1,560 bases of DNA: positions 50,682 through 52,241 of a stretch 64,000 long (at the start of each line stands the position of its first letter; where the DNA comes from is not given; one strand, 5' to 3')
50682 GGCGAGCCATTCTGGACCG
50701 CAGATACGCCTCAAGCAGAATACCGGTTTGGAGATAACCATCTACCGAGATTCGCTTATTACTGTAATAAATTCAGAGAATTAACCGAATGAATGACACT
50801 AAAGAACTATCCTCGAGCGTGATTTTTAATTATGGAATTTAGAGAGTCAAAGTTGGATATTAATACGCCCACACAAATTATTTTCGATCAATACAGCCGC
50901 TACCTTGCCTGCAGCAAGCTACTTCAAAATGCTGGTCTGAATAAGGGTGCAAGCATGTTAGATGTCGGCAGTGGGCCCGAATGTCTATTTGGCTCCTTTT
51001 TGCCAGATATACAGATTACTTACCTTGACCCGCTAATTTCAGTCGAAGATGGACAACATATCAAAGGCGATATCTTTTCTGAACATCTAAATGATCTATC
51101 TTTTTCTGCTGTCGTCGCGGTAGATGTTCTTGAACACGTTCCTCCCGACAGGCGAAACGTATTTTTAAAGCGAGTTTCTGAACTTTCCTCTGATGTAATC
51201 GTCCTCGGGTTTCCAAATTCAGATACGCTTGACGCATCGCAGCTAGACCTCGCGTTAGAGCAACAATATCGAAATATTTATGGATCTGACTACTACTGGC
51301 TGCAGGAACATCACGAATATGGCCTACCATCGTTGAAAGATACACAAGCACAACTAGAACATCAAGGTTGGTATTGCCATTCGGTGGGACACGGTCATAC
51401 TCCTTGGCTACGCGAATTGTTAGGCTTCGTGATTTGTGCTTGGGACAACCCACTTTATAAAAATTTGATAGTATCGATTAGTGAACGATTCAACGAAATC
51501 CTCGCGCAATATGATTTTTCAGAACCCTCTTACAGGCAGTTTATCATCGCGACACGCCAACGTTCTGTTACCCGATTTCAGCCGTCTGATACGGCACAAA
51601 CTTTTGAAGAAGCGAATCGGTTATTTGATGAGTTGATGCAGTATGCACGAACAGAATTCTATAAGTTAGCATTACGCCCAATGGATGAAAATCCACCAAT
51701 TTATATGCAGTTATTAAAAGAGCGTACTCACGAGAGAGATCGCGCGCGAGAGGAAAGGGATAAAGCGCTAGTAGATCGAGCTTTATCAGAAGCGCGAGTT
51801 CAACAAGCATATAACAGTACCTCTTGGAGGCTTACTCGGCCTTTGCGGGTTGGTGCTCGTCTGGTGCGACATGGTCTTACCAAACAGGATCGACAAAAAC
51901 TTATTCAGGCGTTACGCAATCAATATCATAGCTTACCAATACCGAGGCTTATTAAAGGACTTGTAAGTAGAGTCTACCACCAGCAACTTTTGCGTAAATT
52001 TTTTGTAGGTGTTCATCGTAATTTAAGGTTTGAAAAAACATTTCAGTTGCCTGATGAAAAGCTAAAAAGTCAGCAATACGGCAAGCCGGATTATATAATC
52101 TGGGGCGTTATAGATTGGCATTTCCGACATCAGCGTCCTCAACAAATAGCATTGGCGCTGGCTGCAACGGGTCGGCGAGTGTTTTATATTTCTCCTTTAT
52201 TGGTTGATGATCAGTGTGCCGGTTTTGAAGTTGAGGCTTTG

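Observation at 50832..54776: Single 1314-aa polypeptide combining two methyltransferase domains, a charged helical linker and two glycosyltransferase domains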

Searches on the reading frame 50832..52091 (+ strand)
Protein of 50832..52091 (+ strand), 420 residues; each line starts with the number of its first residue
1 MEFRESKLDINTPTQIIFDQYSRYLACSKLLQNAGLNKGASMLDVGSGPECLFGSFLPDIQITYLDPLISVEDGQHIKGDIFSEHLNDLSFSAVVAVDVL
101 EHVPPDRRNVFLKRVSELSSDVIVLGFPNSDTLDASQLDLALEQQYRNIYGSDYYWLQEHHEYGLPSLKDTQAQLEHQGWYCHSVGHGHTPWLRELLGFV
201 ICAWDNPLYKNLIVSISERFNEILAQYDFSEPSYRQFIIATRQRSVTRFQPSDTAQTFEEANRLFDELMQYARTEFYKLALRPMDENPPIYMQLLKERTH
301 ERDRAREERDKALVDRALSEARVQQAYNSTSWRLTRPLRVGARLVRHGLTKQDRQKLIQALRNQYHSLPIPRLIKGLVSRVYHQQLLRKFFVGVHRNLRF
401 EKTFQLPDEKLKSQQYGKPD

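Call 27: predict_structure(alignment_id=A1)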
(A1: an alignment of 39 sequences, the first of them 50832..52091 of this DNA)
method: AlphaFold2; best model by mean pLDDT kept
length: 420 residues; sequences in the alignment: 39
mean_pLDDT: 87.2   pTM: 0.68
mean pLDDT of the five models: 87.2, 86.0, 85.9, 84.1, 84.1
residues with pLDDT >= 90: 262; 70-90: 106; 50-70: 34; < 50: 18
segments of 3 or more residues with pLDDT < 50: 1-11, 397-402
pLDDT, mean of each block of 10 residues (from residue 1): 39 72 96 96 91 93 94 89 96 98 97 98 98 96 96 94 97 98 97 97 91 95 95 97 93 88 97 95 68 75 86 92 92 89 86 83 80 79 66 51 59 73
secondary structure, 60 per line:
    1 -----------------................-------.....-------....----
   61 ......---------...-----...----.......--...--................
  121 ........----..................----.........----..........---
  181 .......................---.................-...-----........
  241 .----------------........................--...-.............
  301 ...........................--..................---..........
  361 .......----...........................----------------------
elements in order: H18-33 E41-45 H53-56 E61-66 E76-78 E91-97 H105-118 E119-128 H133-150 H155-163 H168-177 E181-189 H190-203 H207-223 E233-241 H258-281 H288-327 H330-347 H351-367 H372-398

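Call 30: fold_search(model_id=the predicted structure, library=pdb)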
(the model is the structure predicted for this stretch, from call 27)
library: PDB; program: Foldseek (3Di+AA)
matches with E <= 10: 1738; with E <= 0.001: 635
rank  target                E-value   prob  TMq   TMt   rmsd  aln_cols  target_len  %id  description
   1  4htf_A                6.3e-09  1.00  0.37  0.57   5.7       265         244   16  Crystal structure of S-adenosylmethionine-dependent methyltransferase from Escherichia coli in complex with S-adenosyl (released 2012-11-21)
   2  1tpy                  6.7e-09  1.00  0.30  0.41  12.1       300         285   14  Structure of the cyclopropane synthase MmaA2 from Mycobacterium tuberculosis (released 2004-10-19)
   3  3mgg_B                7.6e-09  1.00  0.31  0.48  10.6       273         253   15  Crystal Structure of Methyl Transferase from Methanosarcina mazei (released 2010-04-21)
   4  1kpg_A                8.1e-09  1.00  0.30  0.41  11.4       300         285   14  Crystal Structure of mycolic acid cyclopropane synthase CmaA1 complexed with SAH and CTAB (released 2002-01-11)
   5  1kpg_D                1.0e-08  1.00  0.31  0.43   9.4       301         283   14  Crystal Structure of mycolic acid cyclopropane synthase CmaA1 complexed with SAH and CTAB (released 2002-01-11)
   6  8x8i_D                1.6e-08  1.00  0.32  0.52  10.9       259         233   12  The structure of AbBioc in complex with SAM cofactor (released 2024-11-13)
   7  3ccf_A                2.0e-08  1.00  0.29  0.48   8.8       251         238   15  Crystal structure of putative methyltransferase (YP_321342.1) from Anabaena variabilis ATCC 29413 at 1.90 A resolution (released 2008-03-11)
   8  3mgg_A                2.4e-08  1.00  0.31  0.48  10.7       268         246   14  Crystal Structure of Methyl Transferase from Methanosarcina mazei (released 2010-04-21)
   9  8x8j_B                2.6e-08  1.00  0.30  0.49  11.4       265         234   12  The structure of AbBioc in complex with inhibitor sinefungin (released 2024-11-13)
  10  8x8i_B                2.7e-08  1.00  0.30  0.51  11.5       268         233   12  The structure of AbBioc in complex with SAM cofactor (released 2024-11-13)
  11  1kpg_B                2.9e-08  1.00  0.31  0.43   9.7       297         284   14  Crystal Structure of mycolic acid cyclopropane synthase CmaA1 complexed with SAH and CTAB (released 2002-01-11)
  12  7fbh_A                3.1e-08  1.00  0.32  0.47   7.9       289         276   13  geranyl pyrophosphate C6-methyltransferase BezA (released 2021-12-01)
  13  7l9u                  3.1e-08  1.00  0.31  0.44  12.0       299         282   12  Crystal Structure of S-adenosylmethionine-dependent methyltransferase UmaA from Mycobacterium tuberculosis in complex wi (released 2021-02-10)
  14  1kpi                  3.3e-08  1.00  0.33  0.44   8.1       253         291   17  Crystal Structure of mycolic acid cyclopropane synthase CmaA2 complexed with SAH and DDDMAB (released 2002-01-11)
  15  7fbh_B                3.5e-08  1.00  0.32  0.47   8.0       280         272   13  geranyl pyrophosphate C6-methyltransferase BezA (released 2021-12-01)
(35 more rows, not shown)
